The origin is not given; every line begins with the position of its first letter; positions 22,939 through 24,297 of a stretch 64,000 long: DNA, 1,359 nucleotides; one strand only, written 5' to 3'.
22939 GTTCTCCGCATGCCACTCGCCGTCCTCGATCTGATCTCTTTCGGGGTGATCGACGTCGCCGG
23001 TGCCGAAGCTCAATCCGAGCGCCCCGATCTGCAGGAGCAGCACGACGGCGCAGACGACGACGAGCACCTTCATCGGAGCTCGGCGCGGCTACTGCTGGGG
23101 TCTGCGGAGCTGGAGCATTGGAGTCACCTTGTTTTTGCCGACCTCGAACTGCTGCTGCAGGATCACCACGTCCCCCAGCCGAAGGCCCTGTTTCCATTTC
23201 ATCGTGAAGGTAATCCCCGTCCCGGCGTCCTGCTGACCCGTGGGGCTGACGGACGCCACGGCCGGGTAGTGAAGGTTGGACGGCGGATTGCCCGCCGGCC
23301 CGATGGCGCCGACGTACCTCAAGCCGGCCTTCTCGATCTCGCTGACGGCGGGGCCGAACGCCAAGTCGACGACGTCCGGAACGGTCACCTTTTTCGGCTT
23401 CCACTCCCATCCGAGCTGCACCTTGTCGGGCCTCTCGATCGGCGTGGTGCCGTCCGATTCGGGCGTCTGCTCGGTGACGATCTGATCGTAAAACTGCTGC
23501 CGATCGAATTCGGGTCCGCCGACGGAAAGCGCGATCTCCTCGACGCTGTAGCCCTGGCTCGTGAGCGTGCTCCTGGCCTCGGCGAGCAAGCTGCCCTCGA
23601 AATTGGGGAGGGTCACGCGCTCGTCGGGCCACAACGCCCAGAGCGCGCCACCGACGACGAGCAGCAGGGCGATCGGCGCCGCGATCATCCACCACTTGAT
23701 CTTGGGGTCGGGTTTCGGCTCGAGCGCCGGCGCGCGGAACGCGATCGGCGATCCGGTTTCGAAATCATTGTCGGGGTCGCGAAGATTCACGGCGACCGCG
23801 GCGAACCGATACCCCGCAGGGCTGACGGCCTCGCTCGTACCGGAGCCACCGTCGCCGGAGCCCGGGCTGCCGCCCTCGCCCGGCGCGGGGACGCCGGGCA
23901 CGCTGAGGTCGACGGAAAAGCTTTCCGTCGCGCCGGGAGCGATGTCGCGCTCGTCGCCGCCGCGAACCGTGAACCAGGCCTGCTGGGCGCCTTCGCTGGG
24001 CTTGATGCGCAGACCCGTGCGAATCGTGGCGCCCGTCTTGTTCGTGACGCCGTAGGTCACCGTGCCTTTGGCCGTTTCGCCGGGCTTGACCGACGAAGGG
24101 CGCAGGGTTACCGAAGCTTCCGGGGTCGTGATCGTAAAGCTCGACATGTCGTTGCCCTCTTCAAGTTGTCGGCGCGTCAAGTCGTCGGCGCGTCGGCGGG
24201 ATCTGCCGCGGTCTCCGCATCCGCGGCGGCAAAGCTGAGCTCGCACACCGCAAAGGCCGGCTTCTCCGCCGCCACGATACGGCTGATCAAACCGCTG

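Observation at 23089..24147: Membrane-spanning PASTA-domain protein in the tail-fibre position: candidate envelope anchor for the CIS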

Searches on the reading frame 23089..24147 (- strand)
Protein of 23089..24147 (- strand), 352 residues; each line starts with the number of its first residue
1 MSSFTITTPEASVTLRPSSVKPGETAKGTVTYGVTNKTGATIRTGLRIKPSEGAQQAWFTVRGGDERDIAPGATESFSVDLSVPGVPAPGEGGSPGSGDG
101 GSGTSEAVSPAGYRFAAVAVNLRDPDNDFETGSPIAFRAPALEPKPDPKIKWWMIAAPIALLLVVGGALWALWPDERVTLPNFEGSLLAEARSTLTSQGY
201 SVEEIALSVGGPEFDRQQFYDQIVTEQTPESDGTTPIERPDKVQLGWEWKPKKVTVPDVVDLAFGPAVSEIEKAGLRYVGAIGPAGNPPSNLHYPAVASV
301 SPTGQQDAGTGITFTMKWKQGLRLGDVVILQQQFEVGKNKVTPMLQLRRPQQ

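Call 5: search_protein_families(library=pfam, proteins=[window:23089-24147:-], max_evalue=1)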
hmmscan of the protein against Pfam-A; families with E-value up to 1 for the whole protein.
window:23089-24147:- (352 aa): 1 family
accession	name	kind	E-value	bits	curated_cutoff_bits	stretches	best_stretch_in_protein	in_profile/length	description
PF03793.24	PASTA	-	6.8e-08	32.8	23.2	2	178-244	1-59/64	PASTA domain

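Call 11: find_homologous_proteins(query=window:23089-24147:-, max_evalue=0.001)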
Query window:23089-24147:- (352 aa): 34 proteins with E <= 0.001 among 8000 candidates.
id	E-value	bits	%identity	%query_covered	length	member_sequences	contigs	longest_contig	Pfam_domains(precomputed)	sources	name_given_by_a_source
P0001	4.9e-231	784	100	100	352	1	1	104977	PF03793.25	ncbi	ncbi:MAG TPA: hypothetical protein VF329_00140 [Gammaproteobacteria bacterium]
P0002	1.1e-189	648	85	99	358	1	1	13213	-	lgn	-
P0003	9.8e-178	609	79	99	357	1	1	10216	PF03793.25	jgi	jgi:hypothetical protein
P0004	8.7e-166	569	75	99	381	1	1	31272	PF03793.25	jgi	jgi:hypothetical protein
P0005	2.3e-158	545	72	99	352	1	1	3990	PF03793.25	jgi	jgi:hypothetical protein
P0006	5.1e-124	432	61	99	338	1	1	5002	PF03793.25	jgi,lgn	jgi:hypothetical protein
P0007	1.4e-119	417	61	99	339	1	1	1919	PF03793.25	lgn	-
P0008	9.2e-118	411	59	100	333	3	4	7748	-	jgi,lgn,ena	-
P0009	2.5e-105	371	55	99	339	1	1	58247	PF03793.25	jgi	-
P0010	9.6e-102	359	55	96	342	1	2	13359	PF03793.25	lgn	-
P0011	3.0e-101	357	56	99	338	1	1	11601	-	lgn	-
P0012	6.8e-93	330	52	99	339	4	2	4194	PF03793.25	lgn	-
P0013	1.2e-91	326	55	90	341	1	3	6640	PF03793.25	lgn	-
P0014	6.7e-87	310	49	100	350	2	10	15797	PF03793.25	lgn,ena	-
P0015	7.0e-87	310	53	91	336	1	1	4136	-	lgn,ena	-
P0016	3.1e-85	304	49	100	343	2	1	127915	PF03793.25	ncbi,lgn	ncbi:MAG TPA: PASTA domain-containing protein [Gammaproteobacteria bacterium]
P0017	1.3e-83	299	48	99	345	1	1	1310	PF03793.25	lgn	-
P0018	4.2e-83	297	49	97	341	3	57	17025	PF03793.25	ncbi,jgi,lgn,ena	-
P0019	7.8e-83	297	51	97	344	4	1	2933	PF03793.25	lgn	-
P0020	4.5e-82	294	48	100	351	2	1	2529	PF03793.25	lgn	-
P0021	3.4e-78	281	46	99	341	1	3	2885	PF03793.25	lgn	-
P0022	5.6e-76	274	47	91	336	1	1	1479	PF03793.25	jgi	jgi:hypothetical protein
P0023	5.3e-75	271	46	99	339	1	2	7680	PF03793.25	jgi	jgi:hypothetical protein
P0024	4.0e-74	268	36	95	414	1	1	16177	PF03793.25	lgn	-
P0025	1.0e-69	253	42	79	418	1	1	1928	PF03793.25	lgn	-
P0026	4.1e-53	199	39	92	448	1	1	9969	PF03793.25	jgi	-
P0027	4.5e-47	179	44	78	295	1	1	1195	PF03793.25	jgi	-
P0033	9.1e-40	155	53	48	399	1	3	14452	PF07705.18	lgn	-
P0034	2.8e-36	143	35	90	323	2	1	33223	PF03793.25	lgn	-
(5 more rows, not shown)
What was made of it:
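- Checked: The exact protein is in NCBI as hypothetical protein VF329_00140 of a Gammaproteobacteria MAG (call 11).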

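Call 15: find_encoding_contigs(protein=P0009, flank=10000, max_places=2)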
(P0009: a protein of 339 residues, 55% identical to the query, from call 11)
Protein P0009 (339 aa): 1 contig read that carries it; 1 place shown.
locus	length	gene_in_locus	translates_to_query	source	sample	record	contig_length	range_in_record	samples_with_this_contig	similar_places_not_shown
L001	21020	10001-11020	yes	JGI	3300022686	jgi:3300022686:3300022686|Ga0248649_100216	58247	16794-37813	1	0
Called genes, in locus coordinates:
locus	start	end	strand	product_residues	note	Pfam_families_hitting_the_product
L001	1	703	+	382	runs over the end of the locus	-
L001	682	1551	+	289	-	PF19266:CIS_tube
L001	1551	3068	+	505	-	PF05954:Phage_GPD, PF04717:Phage_base_V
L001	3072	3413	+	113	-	-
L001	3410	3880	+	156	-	PF04965:GPW_gp25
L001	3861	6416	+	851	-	-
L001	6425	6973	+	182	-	-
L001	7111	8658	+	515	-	PF11614:FixG_C (faint), PF00028:Cadherin (weak)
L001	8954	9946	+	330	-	-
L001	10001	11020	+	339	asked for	PF03793:PASTA (faint)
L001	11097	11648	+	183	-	-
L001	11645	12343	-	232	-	-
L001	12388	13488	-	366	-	-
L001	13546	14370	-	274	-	PF05875:Ceramidase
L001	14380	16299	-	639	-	PF13365:Trypsin_2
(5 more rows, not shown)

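Call 16: find_encoding_contigs(protein=P0016, flank=10000, max_places=2)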
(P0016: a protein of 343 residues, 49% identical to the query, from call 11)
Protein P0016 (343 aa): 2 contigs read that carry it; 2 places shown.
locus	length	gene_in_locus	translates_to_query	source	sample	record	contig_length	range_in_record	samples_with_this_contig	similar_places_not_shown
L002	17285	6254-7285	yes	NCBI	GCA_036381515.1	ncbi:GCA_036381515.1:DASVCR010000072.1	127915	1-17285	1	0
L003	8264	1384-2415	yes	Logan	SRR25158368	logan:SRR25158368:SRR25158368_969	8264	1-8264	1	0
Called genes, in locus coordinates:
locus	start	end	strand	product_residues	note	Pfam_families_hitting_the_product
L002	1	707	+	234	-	PF19266:CIS_tube (weak)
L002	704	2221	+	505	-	PF05954:Phage_GPD, PF04717:Phage_base_V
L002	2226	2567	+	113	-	-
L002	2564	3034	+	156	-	PF04965:GPW_gp25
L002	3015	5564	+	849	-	PF04865:Baseplate_J (faint)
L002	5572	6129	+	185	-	PF09684:Tail_P2_I (faint)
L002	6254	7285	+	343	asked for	PF03793:PASTA (weak)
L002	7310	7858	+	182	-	-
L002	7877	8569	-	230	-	-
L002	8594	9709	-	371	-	-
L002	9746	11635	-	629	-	PF13365:Trypsin_2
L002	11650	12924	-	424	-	-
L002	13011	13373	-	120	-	-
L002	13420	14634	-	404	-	-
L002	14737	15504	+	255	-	-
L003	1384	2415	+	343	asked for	PF03793:PASTA (weak)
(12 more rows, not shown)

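Call 17: find_encoding_contigs(protein=P0034, flank=10000, max_places=2)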
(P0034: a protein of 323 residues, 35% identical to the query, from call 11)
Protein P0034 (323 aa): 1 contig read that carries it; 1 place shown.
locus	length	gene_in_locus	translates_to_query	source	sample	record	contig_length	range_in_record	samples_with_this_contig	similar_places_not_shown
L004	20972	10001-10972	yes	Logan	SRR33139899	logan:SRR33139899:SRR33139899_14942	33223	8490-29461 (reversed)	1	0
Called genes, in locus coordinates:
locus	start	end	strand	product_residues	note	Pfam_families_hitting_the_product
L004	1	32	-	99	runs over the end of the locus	PF12840:HTH_20 (weak), PF01022:HTH_5, PF12802:MarR_2 (weak)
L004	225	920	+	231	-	PF13620:CarboxypepD_reg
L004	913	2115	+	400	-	PF04984:Phage_sheath_1, PF17482:Phage_sheath_1C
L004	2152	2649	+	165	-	PF06841:Phage_T4_gp19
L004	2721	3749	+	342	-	-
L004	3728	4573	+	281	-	PF19266:CIS_tube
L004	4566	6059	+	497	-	PF04717:Phage_base_V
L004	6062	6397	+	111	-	-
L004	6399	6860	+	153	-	PF04965:GPW_gp25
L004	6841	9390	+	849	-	-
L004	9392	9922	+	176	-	-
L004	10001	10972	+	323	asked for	PF03793:PASTA (faint)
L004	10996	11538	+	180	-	-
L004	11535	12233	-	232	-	-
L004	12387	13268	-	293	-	PF00487:FA_desaturase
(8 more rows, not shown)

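Call 18: find_encoding_contigs(protein=P0024, flank=10000, max_places=2)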
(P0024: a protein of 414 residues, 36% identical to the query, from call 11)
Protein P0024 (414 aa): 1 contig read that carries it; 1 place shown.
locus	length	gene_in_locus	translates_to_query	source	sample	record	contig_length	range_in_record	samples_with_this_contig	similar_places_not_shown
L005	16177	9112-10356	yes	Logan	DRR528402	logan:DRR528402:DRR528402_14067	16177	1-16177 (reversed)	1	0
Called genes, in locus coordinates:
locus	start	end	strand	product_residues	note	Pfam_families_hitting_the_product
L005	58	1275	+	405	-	PF04984:Phage_sheath_1, PF17482:Phage_sheath_1C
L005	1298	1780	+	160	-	PF06841:Phage_T4_gp19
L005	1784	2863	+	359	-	-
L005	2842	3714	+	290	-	PF19266:CIS_tube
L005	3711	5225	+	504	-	PF04717:Phage_base_V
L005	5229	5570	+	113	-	-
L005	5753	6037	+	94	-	PF04965:GPW_gp25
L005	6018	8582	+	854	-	-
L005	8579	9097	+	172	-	-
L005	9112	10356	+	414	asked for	PF03793:PASTA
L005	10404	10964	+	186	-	-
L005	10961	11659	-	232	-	-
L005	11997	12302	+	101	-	-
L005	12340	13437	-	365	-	-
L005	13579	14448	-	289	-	PF05875:Ceramidase (weak)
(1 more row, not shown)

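Call 19: find_encoding_contigs(protein=P0033, flank=10000, max_places=2)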
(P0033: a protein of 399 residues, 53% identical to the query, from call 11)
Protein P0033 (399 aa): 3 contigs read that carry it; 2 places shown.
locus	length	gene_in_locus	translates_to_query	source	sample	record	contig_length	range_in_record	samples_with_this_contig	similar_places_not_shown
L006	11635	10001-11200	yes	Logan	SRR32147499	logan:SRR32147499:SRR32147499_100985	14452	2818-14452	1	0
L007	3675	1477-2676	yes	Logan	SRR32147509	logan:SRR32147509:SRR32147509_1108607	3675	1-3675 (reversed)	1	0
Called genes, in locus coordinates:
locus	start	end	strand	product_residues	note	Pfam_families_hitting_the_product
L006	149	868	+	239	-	PF13620:CarboxypepD_reg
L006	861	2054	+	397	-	PF04984:Phage_sheath_1, PF17482:Phage_sheath_1C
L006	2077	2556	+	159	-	PF06841:Phage_T4_gp19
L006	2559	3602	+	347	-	-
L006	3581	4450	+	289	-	PF19266:CIS_tube (weak)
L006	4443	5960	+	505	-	PF05954:Phage_GPD, PF04717:Phage_base_V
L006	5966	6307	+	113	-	-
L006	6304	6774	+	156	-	PF04965:GPW_gp25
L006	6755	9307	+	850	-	-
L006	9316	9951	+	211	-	-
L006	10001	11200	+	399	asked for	PF07705:CARDB (faint)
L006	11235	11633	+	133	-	?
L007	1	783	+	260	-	?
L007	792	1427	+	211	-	-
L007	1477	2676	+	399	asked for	PF07705:CARDB (faint)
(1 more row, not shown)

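Call 21: search_solved_structures(query=window:23089-24147:-, max_evalue=1, show_alignments=3)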
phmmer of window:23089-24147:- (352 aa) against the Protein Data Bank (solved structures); distinct sequences matched with E-value up to 1: 1.
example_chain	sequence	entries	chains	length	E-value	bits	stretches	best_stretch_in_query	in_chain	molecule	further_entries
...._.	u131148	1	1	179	0.067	15.5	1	211-272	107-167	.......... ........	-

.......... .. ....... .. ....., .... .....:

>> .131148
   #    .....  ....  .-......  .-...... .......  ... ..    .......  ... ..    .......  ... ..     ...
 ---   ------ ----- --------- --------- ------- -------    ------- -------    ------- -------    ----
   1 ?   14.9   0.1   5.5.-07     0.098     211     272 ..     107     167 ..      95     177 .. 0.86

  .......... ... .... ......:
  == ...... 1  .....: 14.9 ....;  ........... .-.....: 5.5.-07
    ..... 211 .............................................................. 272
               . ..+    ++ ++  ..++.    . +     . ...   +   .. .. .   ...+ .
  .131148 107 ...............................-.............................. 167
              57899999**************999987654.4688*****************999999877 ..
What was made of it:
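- Tried and rejected: PDB sequence search: phmmer of the target against PDB sequences gave only a chance hit (call 21).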

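Call 29: search_protein_families(library=pfam, alignment_id=A1, max_evalue=0.01)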
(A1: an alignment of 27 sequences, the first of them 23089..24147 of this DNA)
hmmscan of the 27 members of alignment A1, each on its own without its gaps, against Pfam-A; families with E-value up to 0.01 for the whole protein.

A. member 1, window:23089-24147:- (352 aa): 1 family
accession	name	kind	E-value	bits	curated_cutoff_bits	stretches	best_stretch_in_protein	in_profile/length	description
PF03793.24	PASTA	-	6.8e-08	32.8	23.2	1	178-244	1-59/64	PASTA domain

B. families by the number of members that match (of 27 scanned): 3 families
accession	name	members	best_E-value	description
PF03793.24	PASTA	26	3.8e-16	PASTA domain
PF06280.18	fn3_5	2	0.00073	Fn3-like domain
PF11614.14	FixG_C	1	0.0068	IG-like fold at C-terminal of FixG, putative oxidoreductase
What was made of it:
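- There is no PAAR, MIX or other known loading domain (calls 5, 29).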

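Call 30: predict_structure(alignment_id=A1)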
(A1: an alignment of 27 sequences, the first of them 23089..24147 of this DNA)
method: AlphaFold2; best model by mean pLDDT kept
length: 352 residues; sequences in the alignment: 27
mean_pLDDT: 87.7   pTM: 0.49
mean pLDDT of the five models: 87.7, 86.5, 86.3, 85.8, 84.8
residues with pLDDT >= 90: 250; 70-90: 49; 50-70: 40; < 50: 13
segments of 3 or more residues with pLDDT < 50: 93-97, 100-103
pLDDT, mean of each block of 10 residues (from residue 1): 84 93 95 94 96 95 94 96 86 49 52 93 88 94 74 59 64 69 97 95 93 92 97 90 96 98 97 96 96 98 97 98 95 93 74 53
secondary structure, 60 per line:
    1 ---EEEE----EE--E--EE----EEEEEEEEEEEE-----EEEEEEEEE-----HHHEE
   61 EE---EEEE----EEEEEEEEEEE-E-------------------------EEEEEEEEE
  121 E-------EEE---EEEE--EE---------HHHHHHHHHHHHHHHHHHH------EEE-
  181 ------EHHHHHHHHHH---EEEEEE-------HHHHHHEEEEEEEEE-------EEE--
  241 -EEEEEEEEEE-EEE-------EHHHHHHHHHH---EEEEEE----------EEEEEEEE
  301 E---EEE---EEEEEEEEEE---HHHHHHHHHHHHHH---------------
elements in order: E4-7 E25-36 E42-50 E59-62 E66-69 E74-84 E112-121 E129-131 E135-138 H152-170 E177-179 H188-197 E201-206 H214-219 E220-228 E236-238 E242-251 E253-255 H264-273 E277-282 E293-301 E305-307 E311-320 H324-337
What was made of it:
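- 23728..24147 (-): Residues 1-140: conserved N-terminal Ig-like beta-sandwich ('N-dom'), predicted cytoplasmic. It is the family-defining module and the candidate baseplate-docking domain. AF2 strands at pLDDT about 90 (call 30).
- Checked: AF2 models two alpha+beta units, 177-251 and 253-320, at pLDDT above 90 (call 30).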

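Call 32: search_protein_families(library=ncbifam, proteins=[window:23089-24147:-], max_evalue=0.01)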
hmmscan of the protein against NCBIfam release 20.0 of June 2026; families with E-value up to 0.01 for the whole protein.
window:23089-24147:- (352 aa): 1 family
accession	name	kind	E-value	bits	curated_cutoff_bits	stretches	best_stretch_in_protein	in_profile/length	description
NF033483.0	PknB_PASTA_kin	equivalog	2.2e-08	33.6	450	1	147-321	330-497/563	Stk1 family PASTA domain-containing Ser/Thr kinase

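Call 33: fold_search(model_id=the predicted structure, library=pdb)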
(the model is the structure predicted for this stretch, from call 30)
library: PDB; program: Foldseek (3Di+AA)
matches with E <= 10: 1860; with E <= 0.001: 109
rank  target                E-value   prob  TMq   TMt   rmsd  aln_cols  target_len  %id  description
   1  7som_J                8.4e-07  1.00  0.23  0.14  29.8       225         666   16  Ciliary C2 central pair apparatus isolated from Chlamydomonas reinhardtii (released 2022-04-13)
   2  4yn3_A                8.0e-06  1.00  0.20  0.13   7.7       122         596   14  Crystal structure of Cucumisin complex with pro-peptide (released 2016-03-09)
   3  2rr3_MODEL_1_A        8.9e-06  1.00  0.23  0.52   5.9       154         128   12  Solution structure of the complex between human VAP-A MSP domain and human OSBP FFAT motif (released 2010-03-23)
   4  6fvi                  1.4e-05  1.00  0.24  0.52   5.5       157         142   13  ASH / PapD-like domain of human CEP192 (PapD-like domain 7) (released 2019-03-20)
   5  1z9l                  1.5e-05  1.00  0.21  0.46   6.0       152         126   12  1.7 Angstrom Crystal Structure of the Rat VAP-A MSP Homology Domain (released 2005-07-19)
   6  9ijj_4K               1.6e-05  1.00  0.23  0.20  25.2       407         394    8  In situ structure of the central apparatus in mouse sperm axoneme. (released 2025-06-04)
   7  2r39                  1.8e-05  1.00  0.23  0.67   6.4       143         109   12  Crystal structure of FixG-related protein from Vibrio parahaemolyticus (released 2007-09-11)
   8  6tqu_A                3.5e-05  1.00  0.20  0.48   9.5       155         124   15  The crystal structure of the MSP domain of human MOSPD2 in complex with the Phospho-FFAT motif of STARD3. (released 2020-11-18)
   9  5e10                  4.0e-05  1.00  0.20  0.46   8.6       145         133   20  Crystal Structure of PASTA Domains 1 and 2 of Mycobacterium tuberculosis Protein Kinase B (released 2016-09-14)
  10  3vta_B                4.9e-05  1.00  0.20  0.12   7.9       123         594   14  Crystal Structure of cucumisin, a subtilisin-like endoprotease from Cucumis melo L (released 2012-08-08)
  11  8hs7                  5.5e-05  1.00  0.24  0.54   4.4       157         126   15  Crystal structure of Vesicle-associated membrane protein-associated protein SCS2 from yeast (released 2024-01-17)
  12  5jpm_B                5.5e-05  1.00  0.21  0.11   6.1       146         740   14  Structure of the complex of human complement C4 with MASP-2 rebuilt using iMDFF (released 2016-08-10)
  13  6lp4                  5.8e-05  1.00  0.22  0.51   7.3       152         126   12  Structural basis and functional analysis epo1-bem3p complex for bud growth (released 2021-01-13)
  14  6tqs_D                5.8e-05  1.00  0.19  0.43   9.3       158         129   14  The crystal structure of the MSP domain of human MOSPD2 in complex with the conventional FFAT motif of ORP1. (released 2020-11-18)
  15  6tqr_A                6.9e-05  1.00  0.20  0.44   6.1       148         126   14  The crystal structure of the MSP domain of human VAP-A in complex with the Phospho-FFAT motif of STARD3. (released 2020-11-18)
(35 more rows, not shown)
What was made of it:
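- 23728..24147 (-): Foldseek matches MSP/VAP, PapD-like/ASH and FixG_C folds (call 33).
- On PASTA domain (Pfam PF03793): AF2 gives two helix-plus-strand units at pLDDT above 90 (call 30); Foldseek matches 5e10 (PknB PASTA1-2), E=4e-5, probability 1.0, TM-score on target 0.46 (call 33)
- Closest known: PknB/Stk1/PrkC PASTA Ser/Thr kinases. Same: Foldseek matches PknB PASTA1-2 (call 33).
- Checked: Foldseek matches PknB PASTA1-2 (5e10, E=4e-5) (call 33).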

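Call 66: list_cluster_members(proteins=[P0180, P0185, P0203, P0205, P0018, P0178])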
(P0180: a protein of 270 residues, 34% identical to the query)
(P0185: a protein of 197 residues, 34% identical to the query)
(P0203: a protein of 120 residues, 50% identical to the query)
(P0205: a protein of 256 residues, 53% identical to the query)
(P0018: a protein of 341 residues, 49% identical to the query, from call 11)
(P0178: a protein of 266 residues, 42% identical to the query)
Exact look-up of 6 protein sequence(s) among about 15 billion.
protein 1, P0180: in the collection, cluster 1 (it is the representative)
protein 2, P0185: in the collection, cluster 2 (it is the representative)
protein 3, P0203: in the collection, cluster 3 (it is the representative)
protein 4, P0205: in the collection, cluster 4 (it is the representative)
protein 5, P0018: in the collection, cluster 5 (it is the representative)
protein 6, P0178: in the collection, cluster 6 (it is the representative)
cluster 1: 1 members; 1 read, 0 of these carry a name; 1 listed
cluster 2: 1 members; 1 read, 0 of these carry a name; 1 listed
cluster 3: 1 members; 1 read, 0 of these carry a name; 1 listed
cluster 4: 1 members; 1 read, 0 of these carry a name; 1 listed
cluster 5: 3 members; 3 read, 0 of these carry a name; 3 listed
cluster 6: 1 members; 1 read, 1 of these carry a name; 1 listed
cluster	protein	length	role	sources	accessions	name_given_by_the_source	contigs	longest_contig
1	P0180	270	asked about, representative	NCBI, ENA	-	-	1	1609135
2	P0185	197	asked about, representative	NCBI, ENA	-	-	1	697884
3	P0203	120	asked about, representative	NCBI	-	-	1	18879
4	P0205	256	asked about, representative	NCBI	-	-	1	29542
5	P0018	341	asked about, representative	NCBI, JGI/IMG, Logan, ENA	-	-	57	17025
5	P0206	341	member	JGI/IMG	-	-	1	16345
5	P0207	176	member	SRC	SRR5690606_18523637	-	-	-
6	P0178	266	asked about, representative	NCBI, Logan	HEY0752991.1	MAG TPA: hypothetical protein VGD98_03365 [Ktedonobacteraceae bacterium]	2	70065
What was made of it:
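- Tried and rejected: list_cluster_members: added no taxonomy (call 66).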
